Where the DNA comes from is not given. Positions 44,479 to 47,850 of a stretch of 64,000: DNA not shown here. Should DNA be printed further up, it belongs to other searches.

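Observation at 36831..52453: Seven-gene surface/transport operon of unknown function: giant SBP, two permease pairs, NHL-Yip1 fusion and an 1857-aa stalked secreted protein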

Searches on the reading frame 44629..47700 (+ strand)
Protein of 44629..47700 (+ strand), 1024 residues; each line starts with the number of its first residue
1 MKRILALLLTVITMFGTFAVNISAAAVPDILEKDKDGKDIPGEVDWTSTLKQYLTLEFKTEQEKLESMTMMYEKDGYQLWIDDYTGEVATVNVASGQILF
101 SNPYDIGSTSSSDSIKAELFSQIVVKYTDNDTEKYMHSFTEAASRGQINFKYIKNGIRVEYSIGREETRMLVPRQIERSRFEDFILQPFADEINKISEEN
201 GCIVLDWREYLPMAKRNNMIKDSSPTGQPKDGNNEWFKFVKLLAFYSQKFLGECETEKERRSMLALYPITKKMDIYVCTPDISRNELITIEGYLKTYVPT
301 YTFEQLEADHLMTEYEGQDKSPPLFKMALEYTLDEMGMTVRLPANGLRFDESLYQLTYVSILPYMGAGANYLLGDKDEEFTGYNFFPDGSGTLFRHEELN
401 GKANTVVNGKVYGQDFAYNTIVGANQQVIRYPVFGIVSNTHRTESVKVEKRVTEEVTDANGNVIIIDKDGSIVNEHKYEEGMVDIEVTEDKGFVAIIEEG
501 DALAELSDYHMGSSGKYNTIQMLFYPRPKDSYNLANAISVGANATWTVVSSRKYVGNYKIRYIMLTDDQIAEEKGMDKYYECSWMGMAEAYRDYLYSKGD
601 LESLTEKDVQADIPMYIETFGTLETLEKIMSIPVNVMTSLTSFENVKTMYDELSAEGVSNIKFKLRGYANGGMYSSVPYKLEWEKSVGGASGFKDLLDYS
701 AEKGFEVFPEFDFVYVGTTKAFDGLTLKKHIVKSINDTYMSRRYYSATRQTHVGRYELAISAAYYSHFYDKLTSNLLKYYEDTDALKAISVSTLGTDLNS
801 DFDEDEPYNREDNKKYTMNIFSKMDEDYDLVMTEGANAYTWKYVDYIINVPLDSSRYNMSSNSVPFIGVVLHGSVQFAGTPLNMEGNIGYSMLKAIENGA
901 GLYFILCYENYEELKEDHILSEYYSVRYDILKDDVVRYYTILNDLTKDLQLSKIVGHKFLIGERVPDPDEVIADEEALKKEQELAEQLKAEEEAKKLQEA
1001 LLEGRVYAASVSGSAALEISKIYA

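Call 13: find_homologous_proteins(query=window:44629-47700:+, max_evalue=0.00001)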
Query window:44629-47700:+ (1024 aa): 1404 proteins with E <= 0.00001 among 8000 candidates; the best 120 are listed.
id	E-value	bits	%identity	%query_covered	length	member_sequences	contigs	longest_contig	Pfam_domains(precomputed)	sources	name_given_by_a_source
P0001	0.0e+0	1465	85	74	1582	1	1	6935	PF18952.7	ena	-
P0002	0.0e+0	1432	64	100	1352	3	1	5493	PF18952.7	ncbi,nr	ncbi:MAG: hypothetical protein J6V01_01150, partial [Clostridia bacterium]|nr:hypothetical protein [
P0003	0.0e+0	1347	59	100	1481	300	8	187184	PF18952.7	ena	-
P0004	0.0e+0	1340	59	100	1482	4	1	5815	PF18952.7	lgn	-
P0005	0.0e+0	1330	59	100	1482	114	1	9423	PF18952.7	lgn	-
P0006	0.0e+0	1329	59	100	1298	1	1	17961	PF18952.7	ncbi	-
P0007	0.0e+0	1328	59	100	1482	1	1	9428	PF18952.7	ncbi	-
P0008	0.0e+0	1326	59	99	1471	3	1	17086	PF18952.7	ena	-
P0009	0.0e+0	1323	59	100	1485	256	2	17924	PF18952.7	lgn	-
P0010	0.0e+0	1321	58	100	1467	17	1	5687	PF18952.7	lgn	-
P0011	0.0e+0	1319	61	96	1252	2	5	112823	PF18952.7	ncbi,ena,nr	ncbi:MAG: hypothetical protein IKJ80_06435 [Clostridia bacterium]|nr:hypothetical protein [Clostridi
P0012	0.0e+0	1308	61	95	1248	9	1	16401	PF18952.7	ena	-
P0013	0.0e+0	1304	60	99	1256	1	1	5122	PF18952.7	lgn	-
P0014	0.0e+0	1303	82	69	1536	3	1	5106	PF18952.7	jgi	jgi:hypothetical protein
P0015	0.0e+0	1221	57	100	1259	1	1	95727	PF18952.7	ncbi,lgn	-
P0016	0.0e+0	1138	54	100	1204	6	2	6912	PF18952.7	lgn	-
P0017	0.0e+0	1135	54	99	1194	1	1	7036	PF18952.7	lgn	-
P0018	0.0e+0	1129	55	100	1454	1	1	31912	PF18952.7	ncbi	-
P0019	0.0e+0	1128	55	97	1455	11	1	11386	PF18952.7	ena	-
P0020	0.0e+0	1123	54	97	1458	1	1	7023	PF18952.7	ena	-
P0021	0.0e+0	1117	54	98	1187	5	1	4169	PF18952.7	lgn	-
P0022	0.0e+0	1117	54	100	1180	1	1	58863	PF18952.7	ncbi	-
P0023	0.0e+0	1111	53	97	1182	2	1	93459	PF18952.7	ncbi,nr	ncbi:MAG: hypothetical protein IJW99_07990 [Clostridia bacterium]|nr:hypothetical protein [Clostridi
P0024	0.0e+0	1110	57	90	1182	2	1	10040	PF18952.7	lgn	-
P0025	0.0e+0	1108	53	98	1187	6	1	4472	PF18952.7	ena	-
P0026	0.0e+0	1104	53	99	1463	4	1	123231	PF18952.7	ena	-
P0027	0.0e+0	1099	53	97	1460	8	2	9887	PF18952.7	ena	-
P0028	0.0e+0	1099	53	98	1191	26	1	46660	PF18952.7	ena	-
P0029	0.0e+0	1098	54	99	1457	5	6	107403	PF18952.7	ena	-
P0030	0.0e+0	1096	55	95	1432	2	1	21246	PF18952.7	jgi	jgi:hypothetical protein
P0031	0.0e+0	1095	53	98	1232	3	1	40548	PF18952.7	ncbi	-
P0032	0.0e+0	1095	54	95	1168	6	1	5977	PF18952.7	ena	-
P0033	0.0e+0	1087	52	99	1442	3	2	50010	PF18952.7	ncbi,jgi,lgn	ncbi:MAG: DUF5696 domain-containing protein [Eubacteriales bacterium]|jgi:hypothetical protein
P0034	0.0e+0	1086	55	96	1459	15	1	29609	PF18952.7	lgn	-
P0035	0.0e+0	1080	55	94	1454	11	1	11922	PF18952.7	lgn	-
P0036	0.0e+0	1076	53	97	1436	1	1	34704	PF18952.7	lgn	-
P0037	0.0e+0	1073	54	95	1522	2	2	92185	PF18952.7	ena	-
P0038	0.0e+0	1072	54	95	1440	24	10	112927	PF18952.7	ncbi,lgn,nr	ncbi:MAG TPA: hypothetical protein GX011_05265 [Clostridiales bacterium]|nr:hypothetical protein [Cl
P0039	0.0e+0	1072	53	98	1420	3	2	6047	PF18952.7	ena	-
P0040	0.0e+0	1071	53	96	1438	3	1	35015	PF18952.7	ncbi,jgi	-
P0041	0.0e+0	1069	52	99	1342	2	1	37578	PF18952.7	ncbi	-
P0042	0.0e+0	1065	53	95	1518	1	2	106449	PF18952.7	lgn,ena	-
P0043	0.0e+0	1064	55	95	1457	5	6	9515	PF18952.7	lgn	-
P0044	0.0e+0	1056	54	95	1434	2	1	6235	PF18952.7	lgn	-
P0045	0.0e+0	1055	53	99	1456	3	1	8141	PF18952.7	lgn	-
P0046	0.0e+0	1053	54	95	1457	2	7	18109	PF18952.7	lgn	-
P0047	0.0e+0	1047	51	100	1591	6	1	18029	PF18952.7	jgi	-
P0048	0.0e+0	1045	53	95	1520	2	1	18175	PF18952.7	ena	-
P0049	0.0e+0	1043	78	57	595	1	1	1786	PF18952.7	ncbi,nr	ncbi:MAG: hypothetical protein IIX09_07680, partial [Clostridia bacterium]|nr:hypothetical protein [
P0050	0.0e+0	1043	51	95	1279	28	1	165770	PF18952.7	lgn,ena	-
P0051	0.0e+0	1041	51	95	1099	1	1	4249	PF18952.7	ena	-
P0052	0.0e+0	1041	51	95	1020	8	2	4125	PF18952.7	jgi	-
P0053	0.0e+0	1034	53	90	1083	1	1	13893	PF18952.7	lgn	-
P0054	0.0e+0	1034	51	95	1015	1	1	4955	PF18952.7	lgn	-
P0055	0.0e+0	1031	50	99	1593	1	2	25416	PF18952.7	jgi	-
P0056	0.0e+0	1031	50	95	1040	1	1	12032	PF18952.7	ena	-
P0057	0.0e+0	1030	51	96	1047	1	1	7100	PF18952.7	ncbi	-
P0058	0.0e+0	1030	51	98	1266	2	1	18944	PF18952.7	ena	-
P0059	0.0e+0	1030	51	95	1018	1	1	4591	PF18952.7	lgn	-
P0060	0.0e+0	1028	51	99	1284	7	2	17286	PF18952.7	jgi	-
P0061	0.0e+0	1024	50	99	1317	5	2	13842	PF18952.7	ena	-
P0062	0.0e+0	1019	51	99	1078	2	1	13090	PF18952.7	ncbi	-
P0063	0.0e+0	1019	49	98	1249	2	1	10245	PF18952.7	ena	-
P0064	0.0e+0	1018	51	95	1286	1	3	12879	PF18952.7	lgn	-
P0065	0.0e+0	1018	50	97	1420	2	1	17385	PF18952.7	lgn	-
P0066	0.0e+0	1016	51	99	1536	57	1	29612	PF18952.7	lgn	-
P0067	0.0e+0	1013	51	96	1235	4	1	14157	PF18952.7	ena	-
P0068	0.0e+0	1013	49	99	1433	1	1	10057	PF18952.7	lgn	-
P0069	0.0e+0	1012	50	98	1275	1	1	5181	PF18952.7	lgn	-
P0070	0.0e+0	1012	50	95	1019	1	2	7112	PF18952.7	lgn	-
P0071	3.1e-298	1010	51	95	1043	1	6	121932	PF18952.7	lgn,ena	-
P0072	2.7e-297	1007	49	100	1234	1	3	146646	PF18952.7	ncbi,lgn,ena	-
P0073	7.0e-297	1006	51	92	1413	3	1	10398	PF18952.7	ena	-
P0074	9.7e-297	1005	51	96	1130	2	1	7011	PF18952.7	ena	-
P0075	1.4e-296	1005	51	94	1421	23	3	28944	PF18952.7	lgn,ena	-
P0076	1.4e-296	1005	51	95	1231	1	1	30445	PF18952.7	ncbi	-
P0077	5.1e-296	1003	49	100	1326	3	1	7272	PF18952.7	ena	-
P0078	5.2e-296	1003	52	92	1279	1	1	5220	PF18952.7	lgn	-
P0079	6.0e-296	1003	49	98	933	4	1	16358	PF18952.7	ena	-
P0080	7.6e-296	1002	50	93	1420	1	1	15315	PF18952.7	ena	-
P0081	8.0e-296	1002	50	95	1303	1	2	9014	PF18952.7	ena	-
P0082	1.1e-295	1002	50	96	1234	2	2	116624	PF18952.7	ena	-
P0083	1.7e-295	1001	50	100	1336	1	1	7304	PF18952.7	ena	-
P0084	1.3e-294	998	50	98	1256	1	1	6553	PF18952.7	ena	-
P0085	3.0e-294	997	48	97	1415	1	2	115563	PF18952.7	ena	-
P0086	3.2e-294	997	50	94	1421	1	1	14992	PF18952.7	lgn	-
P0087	5.1e-294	996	50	98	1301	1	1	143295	PF18952.7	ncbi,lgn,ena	-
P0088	5.5e-294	996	50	95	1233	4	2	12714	PF18952.7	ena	-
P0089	5.9e-294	996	49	97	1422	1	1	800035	PF18952.7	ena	-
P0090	6.1e-294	996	50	98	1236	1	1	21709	PF18952.7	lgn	-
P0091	9.5e-294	995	50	96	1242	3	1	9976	PF18952.7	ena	-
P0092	1.0e-293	995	51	95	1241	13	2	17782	PF18952.7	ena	-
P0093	1.4e-293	995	49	98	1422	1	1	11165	PF18952.7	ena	-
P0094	1.5e-293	995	49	97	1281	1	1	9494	PF18952.7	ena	-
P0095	1.8e-293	994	49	95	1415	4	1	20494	PF18952.7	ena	-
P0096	3.0e-293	994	49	95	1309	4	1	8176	PF18952.7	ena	-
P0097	3.1e-293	994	50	95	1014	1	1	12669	PF18952.7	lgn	-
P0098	3.9e-293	993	50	95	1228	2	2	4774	PF18952.7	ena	-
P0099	4.2e-293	993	50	98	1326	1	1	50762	PF18952.7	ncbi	-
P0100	5.1e-293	993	49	98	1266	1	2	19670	PF18952.7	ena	-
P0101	2.6e-292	991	51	99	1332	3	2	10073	PF18952.7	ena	-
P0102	6.0e-292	989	50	93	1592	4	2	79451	PF18952.7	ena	-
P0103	7.2e-292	989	50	95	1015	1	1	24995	PF18952.7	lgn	-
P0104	7.4e-292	989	50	98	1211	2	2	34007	PF18952.7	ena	-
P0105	8.3e-292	989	51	91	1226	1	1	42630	PF18952.7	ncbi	-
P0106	1.8e-291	988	49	95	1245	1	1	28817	PF18952.7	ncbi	-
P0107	2.0e-291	988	50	98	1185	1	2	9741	PF18952.7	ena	-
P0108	2.6e-291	987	51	92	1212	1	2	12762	PF18952.7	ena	-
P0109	2.6e-291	987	49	98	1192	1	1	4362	PF18952.7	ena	-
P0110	2.7e-291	987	50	98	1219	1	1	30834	PF18952.7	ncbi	-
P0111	3.6e-291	987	50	96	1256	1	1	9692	PF18952.7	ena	-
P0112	6.9e-291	986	49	99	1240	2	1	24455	PF18952.7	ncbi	-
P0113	9.7e-291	985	48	98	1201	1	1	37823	PF18952.7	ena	-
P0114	1.7e-290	985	50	96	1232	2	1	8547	PF18952.7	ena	-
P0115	2.0e-290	984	49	95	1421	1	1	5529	PF18952.7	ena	-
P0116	2.3e-290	984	51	95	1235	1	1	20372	PF18952.7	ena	-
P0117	2.5e-290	984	49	96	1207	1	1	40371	PF18952.7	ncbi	-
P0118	1.1e-289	982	51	89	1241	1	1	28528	PF18952.7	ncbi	-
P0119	1.2e-289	982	52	94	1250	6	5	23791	PF18952.7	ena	-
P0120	2.3e-289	981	50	93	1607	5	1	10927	PF18952.7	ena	-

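Call 14: find_encoding_contigs(protein=P0003, flank=10000, max_places=2)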
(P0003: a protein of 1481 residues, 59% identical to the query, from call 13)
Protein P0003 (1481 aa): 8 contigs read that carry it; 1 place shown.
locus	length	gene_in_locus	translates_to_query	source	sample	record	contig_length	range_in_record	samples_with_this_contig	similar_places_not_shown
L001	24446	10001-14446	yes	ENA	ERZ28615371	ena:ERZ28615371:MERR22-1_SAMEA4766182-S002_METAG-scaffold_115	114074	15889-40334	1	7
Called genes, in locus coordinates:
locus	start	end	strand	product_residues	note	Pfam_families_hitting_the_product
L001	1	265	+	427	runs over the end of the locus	-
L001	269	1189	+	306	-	-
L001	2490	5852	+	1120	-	PF13416:SBP_bac_8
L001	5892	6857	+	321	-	PF00528:BPD_transp_1 (weak)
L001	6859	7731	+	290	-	-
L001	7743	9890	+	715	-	PF01436:NHL (faint), PF00515:TPR_1 (faint), PF07719:TPR_2 (faint), PF13432:TPR_16 (weak), PF04893:Yip1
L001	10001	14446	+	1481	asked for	PF18952:DUF5696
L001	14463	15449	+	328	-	PF00528:BPD_transp_1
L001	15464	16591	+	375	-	PF00528:BPD_transp_1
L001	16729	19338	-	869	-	PF01411:tRNA-synt_2c, PF07973:tRNA_SAD, PF02272:DHHA1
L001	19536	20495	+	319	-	PF19568:Spore_III_AA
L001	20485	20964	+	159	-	-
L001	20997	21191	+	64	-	PF06686:SpoIIIAC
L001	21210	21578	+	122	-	PF06686:SpoIIIAC (faint)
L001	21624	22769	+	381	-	PF09546:Spore_III_AE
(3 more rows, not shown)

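Call 15: find_encoding_contigs(protein=P0089, flank=10000, max_places=2)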
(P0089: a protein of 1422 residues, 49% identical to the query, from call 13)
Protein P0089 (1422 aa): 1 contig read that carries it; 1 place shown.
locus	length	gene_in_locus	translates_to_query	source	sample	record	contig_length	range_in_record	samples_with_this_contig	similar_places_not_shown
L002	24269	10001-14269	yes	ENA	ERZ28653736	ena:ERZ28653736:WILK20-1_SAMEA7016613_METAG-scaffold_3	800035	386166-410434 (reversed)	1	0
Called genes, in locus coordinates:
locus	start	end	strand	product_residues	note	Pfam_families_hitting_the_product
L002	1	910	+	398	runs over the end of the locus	PF00155:Aminotran_1_2 (weak), PF00266:Aminotran_5, PF01053:Cys_Met_Meta_PP (weak), PF01041:DegT_DnrJ_EryC1 (weak)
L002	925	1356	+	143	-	PF01592:NifU_N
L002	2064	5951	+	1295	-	PF01547:SBP_bac_1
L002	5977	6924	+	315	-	PF00528:BPD_transp_1 (weak)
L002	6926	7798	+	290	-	-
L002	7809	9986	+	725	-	PF01436:NHL (faint), PF13432:TPR_16 (weak), PF04893:Yip1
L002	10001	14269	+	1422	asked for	PF18952:DUF5696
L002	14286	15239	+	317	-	PF00528:BPD_transp_1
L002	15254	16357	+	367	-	PF00528:BPD_transp_1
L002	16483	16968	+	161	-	PF03167:UDG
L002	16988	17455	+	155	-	-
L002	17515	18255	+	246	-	-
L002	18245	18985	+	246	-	PF14602:Hexapep_2 (faint), PF00132:Hexapep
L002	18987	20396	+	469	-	PF01406:tRNA-synt_1e, PF09334:tRNA-synt_1g (faint)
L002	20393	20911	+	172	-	PF04138:GtrA_DPMS_TM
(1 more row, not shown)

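Call 16: find_encoding_contigs(protein=P0050, flank=10000, max_places=2)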
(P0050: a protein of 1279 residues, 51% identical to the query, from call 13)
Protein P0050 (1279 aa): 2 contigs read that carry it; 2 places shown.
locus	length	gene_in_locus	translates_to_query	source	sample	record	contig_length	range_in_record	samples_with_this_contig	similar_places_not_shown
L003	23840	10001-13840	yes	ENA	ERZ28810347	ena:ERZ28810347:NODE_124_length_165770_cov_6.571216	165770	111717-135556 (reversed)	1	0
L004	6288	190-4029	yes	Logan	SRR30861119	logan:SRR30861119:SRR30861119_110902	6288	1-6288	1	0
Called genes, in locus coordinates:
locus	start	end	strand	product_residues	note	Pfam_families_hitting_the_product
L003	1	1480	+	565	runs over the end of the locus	PF12673:SipL (faint), PF01476:LysM (faint)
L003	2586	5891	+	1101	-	PF01547:SBP_bac_1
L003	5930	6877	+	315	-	PF00528:BPD_transp_1 (weak)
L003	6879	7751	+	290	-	-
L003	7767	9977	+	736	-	PF01436:NHL (faint), PF17170:DUF5128 (faint), PF13432:TPR_16 (weak), PF04893:Yip1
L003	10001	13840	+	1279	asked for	PF18952:DUF5696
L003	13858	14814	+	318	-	PF00528:BPD_transp_1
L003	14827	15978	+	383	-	PF00528:BPD_transp_1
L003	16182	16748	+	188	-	-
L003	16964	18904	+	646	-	PF04055:Radical_SAM (faint), PF08497:Radical_SAM_N, PF11842:DUF3362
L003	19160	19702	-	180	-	-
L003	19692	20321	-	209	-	PF03167:UDG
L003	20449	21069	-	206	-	PF05389:MecA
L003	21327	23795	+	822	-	PF00270:DEAD (faint), PF06733:DEAD_2, PF13307:Helicase_C_2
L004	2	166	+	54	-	?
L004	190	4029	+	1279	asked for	PF18952:DUF5696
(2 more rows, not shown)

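Call 69: search_protein_families(library=pfam, proteins=[P0054, P0052, P0079, P0056, P0097], max_evalue=10)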
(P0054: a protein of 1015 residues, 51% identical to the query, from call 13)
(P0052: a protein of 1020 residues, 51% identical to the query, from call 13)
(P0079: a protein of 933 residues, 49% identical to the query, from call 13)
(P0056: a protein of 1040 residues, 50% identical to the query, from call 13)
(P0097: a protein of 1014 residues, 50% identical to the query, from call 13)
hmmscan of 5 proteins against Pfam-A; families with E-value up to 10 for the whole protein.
P0054 (1015 aa): 1 family
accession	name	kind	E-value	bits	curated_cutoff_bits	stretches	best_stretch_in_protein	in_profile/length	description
PF18952.6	DUF5696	-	7e-133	444.7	25.6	3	420-885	135-574/612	Family of unknown function (DUF5696)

P0052 (1020 aa): 4 families
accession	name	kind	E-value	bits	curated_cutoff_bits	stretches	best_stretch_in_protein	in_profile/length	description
PF18952.6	DUF5696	-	9.5e-137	457.5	25.6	3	424-891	131-576/612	Family of unknown function (DUF5696)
PF17425.8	Arylsulfotran_N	-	0.03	14.8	24.2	1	337-386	14-64/88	Arylsulfotransferase Ig-like domain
PF14436.11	EndoU_bacteria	-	0.066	14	25.3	1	29-78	63-115/129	Bacterial EndoU nuclease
PF18829.7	Importin_rep_6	-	0.39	11.5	23.9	1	679-780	4-102/110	Importin repeat 6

P0079 (933 aa): 1 family
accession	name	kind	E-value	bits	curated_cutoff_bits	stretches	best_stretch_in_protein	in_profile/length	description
PF18952.6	DUF5696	-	2.9e-144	482.3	25.6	2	421-887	131-575/612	Family of unknown function (DUF5696)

P0056 (1040 aa): 2 families
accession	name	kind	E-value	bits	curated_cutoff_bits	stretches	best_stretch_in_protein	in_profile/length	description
PF18952.6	DUF5696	-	1.2e-135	453.8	25.6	3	401-885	124-576/612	Family of unknown function (DUF5696)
PF15501.11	MDM1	-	4.3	6.5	27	1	895-990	388-485/553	Nuclear protein MDM1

P0097 (1014 aa): 1 family
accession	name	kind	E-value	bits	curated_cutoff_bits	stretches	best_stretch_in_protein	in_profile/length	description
PF18952.6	DUF5696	-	5.4e-143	478.1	25.6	3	416-880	132-574/612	Family of unknown function (DUF5696)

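Call 82: search_protein_representatives(protein=window:44629-47583:+)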
Query: 985 residues. Proteins with E-value up to 0.001 (for the whole library): 3966; up to 1e-10: 3000; up to 1e-30: 1211. The best 150 are listed.
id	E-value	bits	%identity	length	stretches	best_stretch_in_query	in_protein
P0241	0.0e+00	1853.6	84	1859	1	1-985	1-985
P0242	0.0e+00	1470.9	70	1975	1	1-981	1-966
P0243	0.0e+00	1378.2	66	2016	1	1-978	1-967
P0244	0.0e+00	1363.9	65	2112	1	1-980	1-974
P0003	0.0e+00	1332.3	66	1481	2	222-983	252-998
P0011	0.0e+00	1306.3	63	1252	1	1-982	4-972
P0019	0.0e+00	1123.3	61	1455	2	236-977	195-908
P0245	0.0e+00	1105.0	59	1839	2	230-982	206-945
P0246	0.0e+00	1080.2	59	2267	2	25-659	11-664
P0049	0.0e+00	1042.8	78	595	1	255-842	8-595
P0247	0.0e+00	1042.6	57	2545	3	237-656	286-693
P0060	0.0e+00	1021.2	54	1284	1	1-983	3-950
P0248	0.0e+00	1020.9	57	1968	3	254-658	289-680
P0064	1.7e-298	1009.2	54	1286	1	2-980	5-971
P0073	2.5e-296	1002.1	55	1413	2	233-974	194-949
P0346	2.3e-200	684.5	43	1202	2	447-973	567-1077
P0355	2.5e-191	654.6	41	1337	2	490-973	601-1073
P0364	3.4e-183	627.7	42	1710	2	467-978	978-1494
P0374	1.4e-177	609.1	45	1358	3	443-977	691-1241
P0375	1.9e-175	602.1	38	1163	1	1-970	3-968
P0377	2.5e-175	601.7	42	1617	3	485-978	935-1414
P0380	9.5e-172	589.8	44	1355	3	482-970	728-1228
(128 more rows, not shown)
